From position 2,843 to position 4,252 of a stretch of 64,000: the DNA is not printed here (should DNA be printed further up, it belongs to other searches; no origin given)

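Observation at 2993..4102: DnaG-like zinc-finger/TOPRIM gene wedged, inverted, between cas1 and the cas2 pair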

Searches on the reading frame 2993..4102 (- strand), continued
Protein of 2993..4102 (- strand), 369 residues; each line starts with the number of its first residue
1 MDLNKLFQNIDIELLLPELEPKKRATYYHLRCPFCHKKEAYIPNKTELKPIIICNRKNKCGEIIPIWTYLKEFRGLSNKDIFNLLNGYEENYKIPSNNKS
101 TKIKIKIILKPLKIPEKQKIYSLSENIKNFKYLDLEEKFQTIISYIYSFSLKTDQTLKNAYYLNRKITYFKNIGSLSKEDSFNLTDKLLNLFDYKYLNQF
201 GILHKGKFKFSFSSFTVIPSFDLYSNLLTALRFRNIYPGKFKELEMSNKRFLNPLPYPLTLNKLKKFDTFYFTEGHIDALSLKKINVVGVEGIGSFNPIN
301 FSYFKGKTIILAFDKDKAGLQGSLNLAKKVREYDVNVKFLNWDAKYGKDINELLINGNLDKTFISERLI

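Call 35: fold_search(model_id=the predicted structure, library=pdb)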
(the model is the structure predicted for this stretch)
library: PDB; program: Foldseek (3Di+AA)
matches with E <= 10: 766; with E <= 0.001: 24
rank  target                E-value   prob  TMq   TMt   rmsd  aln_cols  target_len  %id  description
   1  2au3                  8.6e-11  1.00  0.50  0.46  19.0       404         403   17  Crystal Structure of the Aquifex aeolicus primase (Zinc Binding and RNA Polymerase Domains) (released 2005-11-15)
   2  5guj                  1.0e-08  1.00  0.45  0.51   5.4       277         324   14  Crystal structure of the Bacillus subtilis DnaG RNA Polymerase Domain, natural degradation of full length DnaG (released 2017-04-19)
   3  4edg                  2.8e-07  1.00  0.45  0.51   5.5       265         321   19  The structure of the S. aureus DnaG RNA Polymerase Domain bound to ATP and Manganese (released 2012-07-25)
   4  4e2k                  3.5e-07  1.00  0.45  0.52   5.4       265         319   20  The structure of the S. aureus DnaG RNA Polymerase Domain (released 2012-08-01)
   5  7t8b_A                3.4e-06  1.00  0.34  0.25  18.4       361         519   10  Octameric Human Twinkle Helicase Clinical Variant W315L (released 2022-07-27)
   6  5w33                  4.3e-06  1.00  0.43  0.51   4.9       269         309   14  Crystal structure of the RNA polymerase domain (RPD) of Mycobacterium tuberculosis primase DnaG (released 2018-03-28)
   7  1eqn_A                5.1e-06  1.00  0.42  0.48   6.2       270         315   14  E.COLI PRIMASE CATALYTIC CORE (released 2000-06-30)
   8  7t8c_A                6.0e-06  1.00  0.33  0.25  18.4       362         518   10  Heptameric Human Twinkle Helicase Clinical Variant W315L (released 2022-07-27)
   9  1eqn_C                6.4e-06  1.00  0.46  0.53   4.7       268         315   16  E.COLI PRIMASE CATALYTIC CORE (released 2000-06-30)
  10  5vaz_A                6.8e-06  1.00  0.48  0.55   4.3       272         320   18  Crystal structure of a DNA primase domain from Pseudomonas aeruginosa (released 2017-04-05)
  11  1nui_B                7.6e-06  1.00  0.30  0.45   3.7       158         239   25  Crystal Structure of the primase fragment of Bacteriophage T7 primase-helicase protein (released 2003-05-27)
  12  5ikn_G                1.1e-05  1.00  0.31  0.24   3.6       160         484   24  Crystal Structure of the T7 Replisome in the Absence of DNA (released 2016-12-07)
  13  7t8b_B                1.1e-05  1.00  0.34  0.25  18.8       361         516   11  Octameric Human Twinkle Helicase Clinical Variant W315L (released 2022-07-27)
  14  1nui_A                1.2e-05  1.00  0.31  0.46   3.6       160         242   24  Crystal Structure of the primase fragment of Bacteriophage T7 primase-helicase protein (released 2003-05-27)
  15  1eqn_D                1.6e-05  1.00  0.48  0.55   4.6       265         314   16  E.COLI PRIMASE CATALYTIC CORE (released 2000-06-30)
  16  3b39_A                1.7e-05  1.00  0.44  0.50   5.4       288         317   15  Structure of the DnaG primase catalytic domain bound to ssDNA (released 2008-01-15)
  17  5vaz_B                2.9e-05  1.00  0.44  0.50   5.0       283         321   18  Crystal structure of a DNA primase domain from Pseudomonas aeruginosa (released 2017-04-05)
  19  1eqn_E                5.2e-05  1.00  0.44  0.52   5.5       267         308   15  E.COLI PRIMASE CATALYTIC CORE (released 2000-06-30)
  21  1eqn_B                1.2e-04  1.00  0.46  0.53   4.8       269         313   15  E.COLI PRIMASE CATALYTIC CORE (released 2000-06-30)
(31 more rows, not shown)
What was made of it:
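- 3833..4102 (-): Zinc-binding domain, residues 1-90 (Cys4: C32, C35, C54, C60). The whole-protein alignment to Aquifex primase ZBD+RPD 2au3 spans 404 columns (call 35).
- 3323..3748 (-): N-terminal subdomain of the RNA-polymerase domain, residues 119-260, with invariant R232, R234, K242, E243, E245, S247, R250. Foldseek aligns about 265-288 columns to DnaG RPD structures with target-normalised TM-score 0.50-0.55 (call 35).
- On DnaG-type (TOPRIM) primase superfamily: The alignment to Aquifex ZBD+RPD 2au3 covers the whole protein (call 35). Foldseek aligns 265-288 columns to DnaG RPD structures (5guj, 4edg, 5w33, 1eqn, 5vaz, 3b39) with target-normalised TM-score 0.50-0.55 and E 1e-8 to 5e-5 (call 35).
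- The best is Aquifex ZBD+RPD 2au3 at 8.6e-11 (call 35). TOPRIM domains are nucleases in OLD, GajA, AriB and RNase M5 (established knowledge; weak structural similarity to the RNase M5 TOPRIM at E about 0.03, call 35).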

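Call 36: search_solved_structures(query=A1, max_evalue=10, show_alignments=5)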
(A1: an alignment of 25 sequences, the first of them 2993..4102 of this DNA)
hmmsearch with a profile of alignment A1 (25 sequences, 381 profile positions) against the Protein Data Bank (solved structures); distinct sequences matched with E-value up to 10: 12.
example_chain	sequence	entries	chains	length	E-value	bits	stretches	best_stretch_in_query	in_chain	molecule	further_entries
5guj_A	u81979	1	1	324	0.00095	21.6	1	278-352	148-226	DNA primase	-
2au3_A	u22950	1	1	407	0.0051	19.2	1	224-339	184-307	DNA primase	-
4e2k_A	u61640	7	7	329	0.033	16.6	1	273-354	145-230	DNA primase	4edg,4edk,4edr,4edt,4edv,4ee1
5vaz_A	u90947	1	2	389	0.033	16.6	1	274-338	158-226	DNA primase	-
1nui_A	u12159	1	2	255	0.048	16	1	285-353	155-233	DNA primase/helicase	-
5ikn_D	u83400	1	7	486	0.14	14.5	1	285-353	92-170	DNA primase/helicase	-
1q57_A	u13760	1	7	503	0.15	14.4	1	285-353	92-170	DNA primase/helicase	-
6n7i_A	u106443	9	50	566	0.17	14.2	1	285-353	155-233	DNA primase/helicase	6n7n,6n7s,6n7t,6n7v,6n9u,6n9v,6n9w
1t6t_1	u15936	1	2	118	0.49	12.7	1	281-364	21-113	putative protein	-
1qxf_A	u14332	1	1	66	1.2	11.4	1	30-62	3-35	30S RIBOSOMAL PROTEIN S27E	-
9e71_BY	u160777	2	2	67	2.6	10.3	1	24-61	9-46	Small ribosomal subunit protein eS27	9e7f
7u5d_I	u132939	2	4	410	5.7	9.2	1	36-62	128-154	TniQ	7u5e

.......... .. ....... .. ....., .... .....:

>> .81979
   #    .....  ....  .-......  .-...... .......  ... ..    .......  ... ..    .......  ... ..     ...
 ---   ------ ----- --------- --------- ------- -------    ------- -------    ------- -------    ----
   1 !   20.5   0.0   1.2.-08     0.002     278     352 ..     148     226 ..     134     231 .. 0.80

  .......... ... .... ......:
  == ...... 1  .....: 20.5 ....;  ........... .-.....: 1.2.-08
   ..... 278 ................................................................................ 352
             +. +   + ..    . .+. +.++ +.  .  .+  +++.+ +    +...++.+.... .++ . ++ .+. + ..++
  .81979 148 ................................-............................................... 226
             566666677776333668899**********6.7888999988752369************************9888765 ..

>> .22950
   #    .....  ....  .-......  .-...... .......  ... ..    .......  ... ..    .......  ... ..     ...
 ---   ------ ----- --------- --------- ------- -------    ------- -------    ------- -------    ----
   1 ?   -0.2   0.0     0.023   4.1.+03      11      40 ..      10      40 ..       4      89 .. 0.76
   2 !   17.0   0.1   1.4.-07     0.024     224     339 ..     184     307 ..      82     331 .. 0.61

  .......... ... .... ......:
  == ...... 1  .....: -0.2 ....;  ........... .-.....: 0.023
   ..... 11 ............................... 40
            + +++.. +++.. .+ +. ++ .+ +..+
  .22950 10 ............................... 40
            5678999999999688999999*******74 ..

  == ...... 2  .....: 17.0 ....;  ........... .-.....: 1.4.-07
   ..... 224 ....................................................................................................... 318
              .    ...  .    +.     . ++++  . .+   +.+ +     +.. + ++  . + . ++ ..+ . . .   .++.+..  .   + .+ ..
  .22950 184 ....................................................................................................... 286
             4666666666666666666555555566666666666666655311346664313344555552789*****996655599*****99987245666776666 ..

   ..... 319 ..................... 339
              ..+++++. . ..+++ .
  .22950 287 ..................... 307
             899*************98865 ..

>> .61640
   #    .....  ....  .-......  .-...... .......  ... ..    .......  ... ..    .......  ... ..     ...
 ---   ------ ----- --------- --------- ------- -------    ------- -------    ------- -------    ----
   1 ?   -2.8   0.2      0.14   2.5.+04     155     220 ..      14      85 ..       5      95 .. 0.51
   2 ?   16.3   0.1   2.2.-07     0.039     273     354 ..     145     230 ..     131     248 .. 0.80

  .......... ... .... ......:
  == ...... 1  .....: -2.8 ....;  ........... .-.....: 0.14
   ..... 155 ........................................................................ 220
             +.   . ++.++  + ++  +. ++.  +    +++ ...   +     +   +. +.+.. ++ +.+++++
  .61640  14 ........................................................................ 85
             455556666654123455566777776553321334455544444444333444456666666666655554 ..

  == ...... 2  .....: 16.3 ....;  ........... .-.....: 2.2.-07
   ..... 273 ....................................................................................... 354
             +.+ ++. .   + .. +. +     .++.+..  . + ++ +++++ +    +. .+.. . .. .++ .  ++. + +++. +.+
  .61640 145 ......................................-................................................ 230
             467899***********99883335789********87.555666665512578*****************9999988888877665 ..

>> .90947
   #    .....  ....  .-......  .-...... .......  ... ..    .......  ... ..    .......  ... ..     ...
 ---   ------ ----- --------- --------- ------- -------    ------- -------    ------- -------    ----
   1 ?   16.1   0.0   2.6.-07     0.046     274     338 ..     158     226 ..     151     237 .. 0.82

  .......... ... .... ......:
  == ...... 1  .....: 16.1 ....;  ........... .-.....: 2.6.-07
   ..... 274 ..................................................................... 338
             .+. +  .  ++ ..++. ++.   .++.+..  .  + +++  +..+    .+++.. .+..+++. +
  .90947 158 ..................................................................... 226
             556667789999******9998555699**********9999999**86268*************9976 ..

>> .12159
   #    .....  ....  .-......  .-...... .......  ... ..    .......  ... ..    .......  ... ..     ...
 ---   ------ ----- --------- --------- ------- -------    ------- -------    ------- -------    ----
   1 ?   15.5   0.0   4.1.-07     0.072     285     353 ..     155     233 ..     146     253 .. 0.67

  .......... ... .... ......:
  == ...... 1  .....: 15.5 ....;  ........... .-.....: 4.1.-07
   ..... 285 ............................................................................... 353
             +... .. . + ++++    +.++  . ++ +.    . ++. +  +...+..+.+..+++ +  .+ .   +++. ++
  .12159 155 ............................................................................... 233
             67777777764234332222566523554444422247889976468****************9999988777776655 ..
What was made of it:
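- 3323..3748 (-): The profile aligns residues 224-339 to Aquifex DnaG residues 184-307 (call 36).
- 2996..3322 (-): TOPRIM fold, residues 261-369: E274-G-H-I-D278, D314-x-D316-x-A-G, D349-I-N351-E352. The motifs align residue-for-residue with EGxxD and DxDxAG of B. subtilis, S. aureus, P. aeruginosa and Aquifex DnaG and of T7 gp4 (call 36).
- On DnaG-type (TOPRIM) primase superfamily: They align to the same motifs of DnaG and T7 gp4 (call 36).
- They align to EGxxD and DxDxAG of DnaG and T7 gp4 (call 36). The motif equivalent to DnaG's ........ reads K-E-[IL]-E-x-S (call 36), so NTP or template handling may differ. The motif III equivalent departs from DnaG's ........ (call 36).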

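Call 43: fold_search(model_id=the predicted structure, library=viral)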
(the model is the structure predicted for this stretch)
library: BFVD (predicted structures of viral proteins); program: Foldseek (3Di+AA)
matches with E <= 10: 312; with E <= 0.001: 85
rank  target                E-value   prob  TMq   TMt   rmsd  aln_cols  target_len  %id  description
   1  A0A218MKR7            7.3e-13  1.00  0.46  0.32  19.9       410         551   16  Putative DNA primase [uncultured virus]
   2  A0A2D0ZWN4            3.6e-11  1.00  0.41  0.48  20.3       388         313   16  DNA primase [Rhodococcus phage Trina]
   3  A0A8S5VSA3            4.2e-11  1.00  0.36  0.37  16.4       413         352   17  (no name in the UniProt tables at hand)
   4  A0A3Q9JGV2            6.0e-11  1.00  0.47  0.22  20.1       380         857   19  (no name in the UniProt tables at hand)
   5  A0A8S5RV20            7.2e-11  1.00  0.52  0.34  18.5       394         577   14  DNA directed DNA polymerase [Siphoviridae sp. ctHip2]
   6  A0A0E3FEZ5            7.6e-11  1.00  0.40  0.33  17.6       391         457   16  DNA primase subunit [Synechococcus phage ACG-2014d]
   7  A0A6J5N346            8.5e-11  1.00  0.38  0.23  23.6       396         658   14  Bacterial DnaG primase, TOPRIM domain [uncultured Caudovirales phage]
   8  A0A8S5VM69            1.1e-10  1.00  0.34  0.37  16.9       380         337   15  Zinc-binding domain of primase-helicase [Ackermannviridae sp.]
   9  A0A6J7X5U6            1.7e-09  1.00  0.35  0.38  23.2       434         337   17  Toprim-like [uncultured Caudovirales phage]
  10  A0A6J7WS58            2.0e-09  1.00  0.33  0.34  23.6       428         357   16  DNA primase, catalytic core, N-terminal [uncultured Caudovirales phage]
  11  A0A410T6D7            2.8e-09  1.00  0.35  0.38  17.9       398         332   18  (no name in the UniProt tables at hand)
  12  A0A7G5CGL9            4.7e-09  1.00  0.35  0.37  14.6       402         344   15  (no name in the UniProt tables at hand)
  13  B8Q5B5                7.5e-09  1.00  0.41  0.29  20.5       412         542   14  (no name in the UniProt tables at hand)
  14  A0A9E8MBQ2            1.5e-08  1.00  0.33  0.37  14.0       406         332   14  (no name in the UniProt tables at hand)
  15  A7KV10                2.5e-08  1.00  0.40  0.36  20.9       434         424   12  (no name in the UniProt tables at hand)
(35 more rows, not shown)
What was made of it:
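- Closest known: Bacterial DnaG and phage T7 gp4-type primases. Same: These are the best structural matches (calls 35, 36, 43).
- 85 BFVD (viral predicted-structure library) hits at E<=1e-3; every named hit among the 50 listed is a primase, primase-helicase or other replication protein (call 43).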

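Call 44: search_protein_families(library=pfam, proteins=[L021:1224-3206:+, L021:3218-4393:+, L021:5273-5869:-, L021:5879-6721:-, L021:6728-8293:-, L021:8293-9153:-, L021:9156-10685:-, L021:10695-11045:-, L025:984-2951:+], max_evalue=0.01)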
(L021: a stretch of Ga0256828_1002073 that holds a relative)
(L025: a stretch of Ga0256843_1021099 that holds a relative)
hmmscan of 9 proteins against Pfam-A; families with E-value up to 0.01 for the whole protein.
L021:1224-3206:+ (660 aa): 11 families
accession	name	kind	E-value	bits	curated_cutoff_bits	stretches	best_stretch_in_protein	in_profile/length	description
PF13604.12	AAA_30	-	4.8e-27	95.4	27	2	8-132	2-102/191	AAA domain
PF13245.12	AAA_19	-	6.7e-21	75.3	25.1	1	25-178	8-132/134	AAA domain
PF13538.12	UvrD_C_2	-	2.6e-18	66.1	27.4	1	418-467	2-52/52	UvrD-like helicase C-terminal domain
PF22721.1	TBP-TOTE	-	5.8e-18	64.7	27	2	585-655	2-76/78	TATA-binding-like protein domain of the TOTE conflict systems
PF05970.20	PIF1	-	8.5e-11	42.3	25.9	1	8-215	2-194/223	PIF1-like helicase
PF01443.25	Viral_helicase1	-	4.9e-06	27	21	1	406-467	168-227/228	Viral superfamily 1 RNA helicase core domain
PF13401.12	AAA_22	-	0.00013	22.7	27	1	27-172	4-124/130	AAA domain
PF02367.23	TsaE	-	0.00059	20.2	26.6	1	11-97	6-84/128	Threonylcarbamoyl adenosine biosynthesis protein TsaE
PF00931.28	NB-ARC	-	0.0013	18.5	23.5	1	13-60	2-50/248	NB-ARC domain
PF02562.22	PhoH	-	0.0023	17.9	27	0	8-67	5-60/205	PhoH-like protein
PF24883.2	NPHP3_N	-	0.0068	17.1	24.8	0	19-57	12-51/164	Nephrocystin 3, N-terminal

L021:3218-4393:+ (391 aa): 2 families
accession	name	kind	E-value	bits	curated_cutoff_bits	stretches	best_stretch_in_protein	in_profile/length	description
PF22860.2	DUF7017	-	1.4e-07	32.1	27.5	1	199-315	2-122/141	Domain of unknown function (DUF7017)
PF13424.12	TPR_12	-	0.0091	16.6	30.1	0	171-225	15-72/77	Tetratricopeptide repeat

L021:5273-5869:- (198 aa): 2 families
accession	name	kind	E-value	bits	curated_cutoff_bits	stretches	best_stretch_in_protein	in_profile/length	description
PF13353.11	Fer4_12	-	7.2e-27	94.8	22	1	13-138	2-135/137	4Fe-4S single cluster domain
PF04055.27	Radical_SAM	-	2.3e-05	25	29.5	1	21-77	2-62/166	Radical SAM superfamily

L021:5879-6721:- (280 aa): 0 families

L021:6728-8293:- (521 aa): 5 families
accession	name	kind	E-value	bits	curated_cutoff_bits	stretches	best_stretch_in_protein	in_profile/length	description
PF13424.12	TPR_12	-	3.1e-06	27.7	30.1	1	262-313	19-72/77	Tetratricopeptide repeat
PF00515.34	TPR_1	-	5.9e-06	26.3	27.8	0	288-314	3-29/34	Tetratricopeptide repeat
PF12895.13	ANAPC3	-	0.00018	22.1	27.2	1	262-334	5-70/82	Anaphase-promoting complex, cyclosome, subunit 3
PF07719.23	TPR_2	-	0.003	18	27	0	288-314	3-29/34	Tetratricopeptide repeat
PF13428.12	TPR_14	-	0.0066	17.5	23.5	0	401-434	7-40/44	Tetratricopeptide repeat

L021:8293-9153:- (286 aa): 0 families

L021:9156-10685:- (509 aa): 2 families
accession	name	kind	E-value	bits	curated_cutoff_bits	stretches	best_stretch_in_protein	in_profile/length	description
PF00004.35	AAA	-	7.9e-30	104.4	21.2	1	278-404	1-130/131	ATPase family associated with various cellular activities (AAA)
PF17862.7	AAA_lid_3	-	0.0067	16.4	27.2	0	430-465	3-38/45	AAA+ lid domain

L021:10695-11045:- (116 aa): 0 families

L025:984-2951:+ (655 aa): 12 families
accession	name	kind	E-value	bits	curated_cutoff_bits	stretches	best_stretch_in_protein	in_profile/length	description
PF13604.12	AAA_30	-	2e-25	90.1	27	2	8-130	2-102/191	AAA domain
PF13538.12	UvrD_C_2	-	2.3e-18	66.2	27.4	1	414-463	2-52/52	UvrD-like helicase C-terminal domain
PF13245.12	AAA_19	-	2.8e-18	66.8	25.1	1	26-176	10-132/134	AAA domain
PF22721.1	TBP-TOTE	-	1.6e-14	53.7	27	2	578-648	2-76/78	TATA-binding-like protein domain of the TOTE conflict systems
PF05970.20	PIF1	-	3e-12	47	25.9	1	8-213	2-194/223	PIF1-like helicase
PF01443.25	Viral_helicase1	-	2.4e-06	28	21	1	402-463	168-227/228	Viral superfamily 1 RNA helicase core domain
PF04851.21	ResIII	-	0.00016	22.1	22.5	1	7-115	3-111/164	Type III restriction enzyme, res subunit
PF02367.23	TsaE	-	0.00069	20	26.6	1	12-73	7-64/128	Threonylcarbamoyl adenosine biosynthesis protein TsaE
PF00931.28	NB-ARC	-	0.0011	18.8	23.5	1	13-60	2-51/248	NB-ARC domain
PF13401.12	AAA_22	-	0.0038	18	27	0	27-170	5-124/130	AAA domain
PF24883.2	NPHP3_N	-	0.0048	17.5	24.8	0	18-55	11-50/164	Nephrocystin 3, N-terminal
PF02562.22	PhoH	-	0.005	16.8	27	0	8-44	5-36/205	PhoH-like protein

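Call 48: search_protein_representatives(alignment_id=A1)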
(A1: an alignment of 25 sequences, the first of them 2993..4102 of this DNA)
Query: 25 sequences, 381 profile positions. Proteins with E-value up to 0.001 (for the whole library): 3054; up to 1e-10: 389; up to 1e-30: 69. The best 150 are listed.
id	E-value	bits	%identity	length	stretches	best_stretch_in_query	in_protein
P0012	1.3e-172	590.7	-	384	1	1-379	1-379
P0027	2.4e-118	412.0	-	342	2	110-376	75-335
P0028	5.1e-114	397.8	-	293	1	87-378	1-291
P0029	2.8e-83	296.6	-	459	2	1-337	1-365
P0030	1.7e-78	280.9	-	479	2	4-336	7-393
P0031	1.8e-70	254.5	-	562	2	36-338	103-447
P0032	3.9e-70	253.4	-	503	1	10-377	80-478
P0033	1.1e-67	245.2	-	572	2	30-351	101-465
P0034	1.4e-64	235.0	-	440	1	34-375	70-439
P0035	5.3e-62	226.6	-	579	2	14-336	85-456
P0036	1.9e-61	224.8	-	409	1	110-374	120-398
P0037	4.4e-61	223.6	-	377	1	65-378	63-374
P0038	1.1e-60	222.2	-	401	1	110-378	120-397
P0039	2.2e-59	218.0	-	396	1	117-378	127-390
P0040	7.8e-59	216.2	-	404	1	112-375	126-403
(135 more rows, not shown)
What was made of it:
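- Closest known: Primases of Campylobacterota mobile elements. Same: They are the closest sequence relatives outside the CRISPR-linked clade (profile E 1e-56 to 1e-70 for the sister-group sequences, call 48). They share the same core domains (call 48).
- Closest known: Primases of Campylobacterota mobile elements. Different: They are 490-580 aa, with extra N- and C-terminal regions (call 48).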

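Call 52: search_protein_families(library=pfam, alignment_id=A2, max_evalue=0.0001)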
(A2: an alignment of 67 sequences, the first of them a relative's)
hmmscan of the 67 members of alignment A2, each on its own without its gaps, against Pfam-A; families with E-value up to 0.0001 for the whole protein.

A. member 1, L008:361-1269:+ (302 aa): 1 family
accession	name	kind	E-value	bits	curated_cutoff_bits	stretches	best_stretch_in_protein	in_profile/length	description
PF03837.19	RecT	-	7.5e-38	130.5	24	1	49-220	8-188/198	RecT family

B. families by the number of members that match (of 67 scanned): 54 families (the first 25 are shown)
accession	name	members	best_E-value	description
PF02767.21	DNA_pol3_beta_2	3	3.2e-16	DNA polymerase III beta subunit, central domain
PF00712.24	DNA_pol3_beta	3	2e-12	DNA polymerase III beta subunit, N-terminal domain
PF02768.20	DNA_pol3_beta_3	3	1e-09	DNA polymerase III beta subunit, C-terminal domain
PF00271.37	Helicase_C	3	2e-07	Helicase conserved C-terminal domain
PF01555.25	N6_N4_Mtase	3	2.3e-07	DNA methylase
PF04851.21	ResIII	3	4.2e-07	Type III restriction enzyme, res subunit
PF00270.35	DEAD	3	1.1e-05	DEAD/DEAH box helicase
PF18818.7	MPTase-PolyVal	2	1.5e-46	Zincin-like metallopeptidase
PF00872.24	Transposase_mut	2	7.1e-46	Transposase, Mutator family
PF03837.19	RecT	2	7.5e-38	RecT family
PF08401.16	ArdcN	2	7e-33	N-terminal domain of anti-restriction factor ArdC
PF19587.5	DUF6094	2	8.5e-18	Uncharacterised methyltransferase family (DUF6094)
PF13475.11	DUF4116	2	1.1e-11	Domain of unknown function (DUF4116)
PF01930.23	Cas_Cas4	2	6.6e-10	Domain of unknown function DUF83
PF00176.29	SNF2-rel_dom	2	3e-06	SNF2-related domain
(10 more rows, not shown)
